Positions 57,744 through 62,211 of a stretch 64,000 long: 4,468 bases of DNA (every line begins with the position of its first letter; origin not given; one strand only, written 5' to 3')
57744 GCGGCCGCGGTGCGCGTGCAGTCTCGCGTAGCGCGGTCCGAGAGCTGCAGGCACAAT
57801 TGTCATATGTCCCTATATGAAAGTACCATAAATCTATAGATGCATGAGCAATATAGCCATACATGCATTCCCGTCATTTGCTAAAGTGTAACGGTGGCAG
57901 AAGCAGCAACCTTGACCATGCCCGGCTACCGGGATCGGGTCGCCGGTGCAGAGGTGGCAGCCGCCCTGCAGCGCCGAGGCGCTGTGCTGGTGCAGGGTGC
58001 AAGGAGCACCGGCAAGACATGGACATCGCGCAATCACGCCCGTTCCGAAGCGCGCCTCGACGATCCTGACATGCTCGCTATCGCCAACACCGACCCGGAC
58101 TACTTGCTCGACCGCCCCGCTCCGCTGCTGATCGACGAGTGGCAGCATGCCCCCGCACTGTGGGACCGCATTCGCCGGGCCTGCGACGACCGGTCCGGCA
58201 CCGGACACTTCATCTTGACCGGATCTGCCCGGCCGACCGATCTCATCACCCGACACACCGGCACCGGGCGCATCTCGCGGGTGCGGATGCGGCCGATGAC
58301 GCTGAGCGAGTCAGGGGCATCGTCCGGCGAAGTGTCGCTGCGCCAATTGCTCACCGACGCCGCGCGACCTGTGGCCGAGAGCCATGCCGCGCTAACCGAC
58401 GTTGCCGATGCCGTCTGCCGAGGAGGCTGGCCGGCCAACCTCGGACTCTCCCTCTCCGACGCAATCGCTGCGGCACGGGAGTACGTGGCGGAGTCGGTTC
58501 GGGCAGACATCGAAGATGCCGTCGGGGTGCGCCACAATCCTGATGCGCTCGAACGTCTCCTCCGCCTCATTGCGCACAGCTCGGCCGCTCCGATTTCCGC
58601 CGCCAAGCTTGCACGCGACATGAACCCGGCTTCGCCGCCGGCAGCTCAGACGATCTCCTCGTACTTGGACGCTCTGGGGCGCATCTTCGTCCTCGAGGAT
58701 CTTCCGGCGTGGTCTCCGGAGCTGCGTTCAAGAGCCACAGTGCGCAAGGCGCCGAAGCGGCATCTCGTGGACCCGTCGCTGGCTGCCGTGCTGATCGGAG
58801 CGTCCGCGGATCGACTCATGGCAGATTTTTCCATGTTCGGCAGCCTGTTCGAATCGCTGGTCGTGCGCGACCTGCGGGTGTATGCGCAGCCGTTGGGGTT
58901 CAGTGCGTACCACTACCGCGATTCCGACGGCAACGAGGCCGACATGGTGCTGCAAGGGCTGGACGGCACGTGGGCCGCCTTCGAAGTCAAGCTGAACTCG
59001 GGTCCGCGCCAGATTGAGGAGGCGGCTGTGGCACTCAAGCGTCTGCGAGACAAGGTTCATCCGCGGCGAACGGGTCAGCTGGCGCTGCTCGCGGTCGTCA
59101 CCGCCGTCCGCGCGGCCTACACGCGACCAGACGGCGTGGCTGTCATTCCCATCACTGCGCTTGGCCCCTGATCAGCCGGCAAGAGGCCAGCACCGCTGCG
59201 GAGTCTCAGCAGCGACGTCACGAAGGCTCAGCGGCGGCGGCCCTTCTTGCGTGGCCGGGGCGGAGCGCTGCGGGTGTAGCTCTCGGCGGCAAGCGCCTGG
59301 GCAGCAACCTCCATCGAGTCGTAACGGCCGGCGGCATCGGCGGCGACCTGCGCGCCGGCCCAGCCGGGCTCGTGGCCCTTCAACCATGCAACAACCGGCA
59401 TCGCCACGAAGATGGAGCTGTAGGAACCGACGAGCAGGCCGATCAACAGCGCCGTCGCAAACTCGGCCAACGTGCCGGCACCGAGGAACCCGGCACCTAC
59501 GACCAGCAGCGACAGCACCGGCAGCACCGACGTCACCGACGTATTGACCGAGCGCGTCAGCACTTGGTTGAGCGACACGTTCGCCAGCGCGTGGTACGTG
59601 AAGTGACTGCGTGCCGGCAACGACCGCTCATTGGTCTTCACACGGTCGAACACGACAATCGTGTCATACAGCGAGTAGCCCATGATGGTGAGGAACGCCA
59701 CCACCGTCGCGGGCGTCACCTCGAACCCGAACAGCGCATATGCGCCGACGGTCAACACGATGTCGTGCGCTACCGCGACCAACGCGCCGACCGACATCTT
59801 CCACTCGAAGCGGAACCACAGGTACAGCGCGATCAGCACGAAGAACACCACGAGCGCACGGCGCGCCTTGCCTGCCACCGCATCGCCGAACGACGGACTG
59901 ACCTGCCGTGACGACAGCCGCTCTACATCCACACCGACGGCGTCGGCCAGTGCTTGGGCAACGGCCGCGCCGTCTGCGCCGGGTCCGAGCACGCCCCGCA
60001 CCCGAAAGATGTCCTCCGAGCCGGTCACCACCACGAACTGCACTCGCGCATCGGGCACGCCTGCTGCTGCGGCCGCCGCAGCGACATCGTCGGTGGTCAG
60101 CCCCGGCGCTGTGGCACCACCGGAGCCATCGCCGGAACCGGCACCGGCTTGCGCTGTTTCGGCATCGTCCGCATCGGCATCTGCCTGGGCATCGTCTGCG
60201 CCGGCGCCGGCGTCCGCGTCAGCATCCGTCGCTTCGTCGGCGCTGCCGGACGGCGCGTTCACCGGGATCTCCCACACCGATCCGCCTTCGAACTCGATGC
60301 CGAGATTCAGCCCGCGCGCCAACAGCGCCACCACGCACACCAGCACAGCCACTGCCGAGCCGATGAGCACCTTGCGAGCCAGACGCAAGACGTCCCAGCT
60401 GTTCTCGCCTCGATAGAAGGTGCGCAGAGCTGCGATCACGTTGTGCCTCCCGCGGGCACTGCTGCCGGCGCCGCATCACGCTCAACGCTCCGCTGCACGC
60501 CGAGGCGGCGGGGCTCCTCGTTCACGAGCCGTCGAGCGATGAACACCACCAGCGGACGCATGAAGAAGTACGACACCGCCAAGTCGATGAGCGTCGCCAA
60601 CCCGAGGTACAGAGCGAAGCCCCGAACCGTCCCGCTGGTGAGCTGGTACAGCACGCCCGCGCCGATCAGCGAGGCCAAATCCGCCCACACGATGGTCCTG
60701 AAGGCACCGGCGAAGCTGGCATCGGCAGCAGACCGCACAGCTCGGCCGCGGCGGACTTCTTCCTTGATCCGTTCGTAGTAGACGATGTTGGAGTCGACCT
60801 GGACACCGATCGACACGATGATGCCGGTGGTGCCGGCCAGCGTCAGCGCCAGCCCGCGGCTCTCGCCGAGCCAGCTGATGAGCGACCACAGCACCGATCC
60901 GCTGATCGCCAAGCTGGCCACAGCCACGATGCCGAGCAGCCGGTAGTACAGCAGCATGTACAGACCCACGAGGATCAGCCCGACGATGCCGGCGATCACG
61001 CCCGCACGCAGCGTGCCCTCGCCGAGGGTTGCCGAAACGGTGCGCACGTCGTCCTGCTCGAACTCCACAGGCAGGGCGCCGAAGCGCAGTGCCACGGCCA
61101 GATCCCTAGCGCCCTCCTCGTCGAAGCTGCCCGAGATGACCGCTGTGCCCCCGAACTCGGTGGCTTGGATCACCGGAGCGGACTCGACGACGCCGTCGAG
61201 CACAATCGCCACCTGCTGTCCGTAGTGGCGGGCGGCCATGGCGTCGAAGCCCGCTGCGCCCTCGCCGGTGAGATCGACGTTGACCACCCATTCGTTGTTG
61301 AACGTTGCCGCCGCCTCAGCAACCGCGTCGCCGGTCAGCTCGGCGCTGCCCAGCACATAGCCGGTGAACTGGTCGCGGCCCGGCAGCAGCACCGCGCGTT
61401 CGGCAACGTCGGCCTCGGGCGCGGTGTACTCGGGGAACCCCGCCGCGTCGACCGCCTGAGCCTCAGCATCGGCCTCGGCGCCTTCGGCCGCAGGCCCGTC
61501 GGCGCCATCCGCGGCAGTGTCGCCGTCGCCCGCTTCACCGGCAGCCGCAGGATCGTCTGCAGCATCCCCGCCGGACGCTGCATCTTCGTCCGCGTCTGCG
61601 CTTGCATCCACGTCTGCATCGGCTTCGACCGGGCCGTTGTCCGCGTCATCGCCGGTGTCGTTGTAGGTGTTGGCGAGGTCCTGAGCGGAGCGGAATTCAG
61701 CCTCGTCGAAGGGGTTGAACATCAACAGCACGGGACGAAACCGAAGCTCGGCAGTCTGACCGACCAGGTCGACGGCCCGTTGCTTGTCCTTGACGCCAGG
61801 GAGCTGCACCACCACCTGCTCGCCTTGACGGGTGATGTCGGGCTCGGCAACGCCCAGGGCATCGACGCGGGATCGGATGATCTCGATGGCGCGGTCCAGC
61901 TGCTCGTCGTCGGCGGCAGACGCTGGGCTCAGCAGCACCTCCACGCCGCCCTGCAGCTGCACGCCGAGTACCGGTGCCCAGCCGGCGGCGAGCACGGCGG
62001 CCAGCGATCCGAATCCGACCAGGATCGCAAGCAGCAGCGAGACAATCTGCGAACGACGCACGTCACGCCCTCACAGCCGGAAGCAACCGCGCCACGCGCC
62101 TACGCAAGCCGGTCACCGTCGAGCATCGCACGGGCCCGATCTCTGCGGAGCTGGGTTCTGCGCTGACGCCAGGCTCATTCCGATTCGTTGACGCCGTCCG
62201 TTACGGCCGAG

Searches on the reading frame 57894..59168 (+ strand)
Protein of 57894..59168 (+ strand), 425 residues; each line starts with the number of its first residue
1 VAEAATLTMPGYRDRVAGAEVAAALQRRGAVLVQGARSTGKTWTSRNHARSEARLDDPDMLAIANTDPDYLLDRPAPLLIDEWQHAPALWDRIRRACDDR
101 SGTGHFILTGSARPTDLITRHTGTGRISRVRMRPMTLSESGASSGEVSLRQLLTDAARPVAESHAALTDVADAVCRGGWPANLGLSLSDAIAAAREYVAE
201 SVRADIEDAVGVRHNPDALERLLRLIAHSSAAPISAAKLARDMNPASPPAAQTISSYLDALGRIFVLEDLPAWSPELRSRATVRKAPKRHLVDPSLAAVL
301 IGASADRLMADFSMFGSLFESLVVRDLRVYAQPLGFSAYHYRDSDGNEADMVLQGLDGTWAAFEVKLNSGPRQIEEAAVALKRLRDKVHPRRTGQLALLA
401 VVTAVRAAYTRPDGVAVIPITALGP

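Call 16: search_protein_families(library=pfam, proteins=[window:57894-59168:+], max_evalue=0.001)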
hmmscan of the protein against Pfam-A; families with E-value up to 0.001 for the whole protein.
window:57894-59168:+ (425 aa): 2 families
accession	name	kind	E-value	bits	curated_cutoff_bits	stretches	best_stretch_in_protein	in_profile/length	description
PF13635.12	DUF4143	-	8.3e-34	117.1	28.1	1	205-367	3-159/160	Domain of unknown function (DUF4143)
PF13173.12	AAA_14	-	5e-13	49.6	27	1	29-139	3-127/129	AAA domain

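Call 93: search_protein_families(library=padloc, proteins=[window:57894-59168:+], max_evalue=0.01)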
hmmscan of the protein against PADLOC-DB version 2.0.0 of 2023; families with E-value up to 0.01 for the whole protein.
window:57894-59168:+ (425 aa): 7 families
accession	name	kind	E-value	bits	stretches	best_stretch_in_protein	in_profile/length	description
PDLC04790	PDC-S01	-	6.8e-77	257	1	6-423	5-417/422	-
PDLC04789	PDC-S01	-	4.8e-21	73.2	1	15-370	4-343/375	-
PDLC04791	PDC-S01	-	5.4e-13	46.4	1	174-390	162-369/395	-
PDLC04787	PDC-S01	-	1.4e-11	42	1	78-388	96-379/412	-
PDLC04792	PDC-S01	-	9.3e-08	29.1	0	314-370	335-385/452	-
PDLC04788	PDC-S01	-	1.6e-06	25.4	1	78-347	88-361/448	-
PDLC04786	PDC-S01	-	3.4e-06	24.1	0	26-51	18-43/439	-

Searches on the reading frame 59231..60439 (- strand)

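Call 16: search_protein_families(library=pfam, proteins=[window:59231-60439:-], max_evalue=0.001)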
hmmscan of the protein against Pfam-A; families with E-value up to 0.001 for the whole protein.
window:59231-60439:- (403 aa): 2 families
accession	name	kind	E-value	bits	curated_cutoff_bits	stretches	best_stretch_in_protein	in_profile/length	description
PF02355.23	SecD_SecF_C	-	2.4e-57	193.9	20.5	1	164-354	5-187/189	Protein export membrane protein SecD/SecF, C-terminal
PF07549.19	Sec_GG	-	1.9e-05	24.5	20.3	1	37-60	1-24/28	SecD/SecF GG Motif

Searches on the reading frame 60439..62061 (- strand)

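Call 16: search_protein_families(library=pfam, proteins=[window:60439-62061:-], max_evalue=0.001)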
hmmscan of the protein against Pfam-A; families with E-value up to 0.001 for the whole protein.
window:60439-62061:- (541 aa): 4 families
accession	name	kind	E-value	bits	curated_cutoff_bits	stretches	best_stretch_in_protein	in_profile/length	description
PF22599.2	SecDF_P1_head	-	1.3e-25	89.9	27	1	231-332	9-114/114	SecDF, P1 head subdomain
PF21760.3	SecD_1st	-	2.8e-23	81.6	27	1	55-111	1-58/60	Protein translocase subunit SecDF, P1 domain, N-terminal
PF02355.23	SecD_SecF_C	-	2.6e-12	47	20.5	1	333-510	12-188/189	Protein export membrane protein SecD/SecF, C-terminal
PF03176.21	MMPL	-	2.3e-07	30.5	20.5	1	349-520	140-313/333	MMPL family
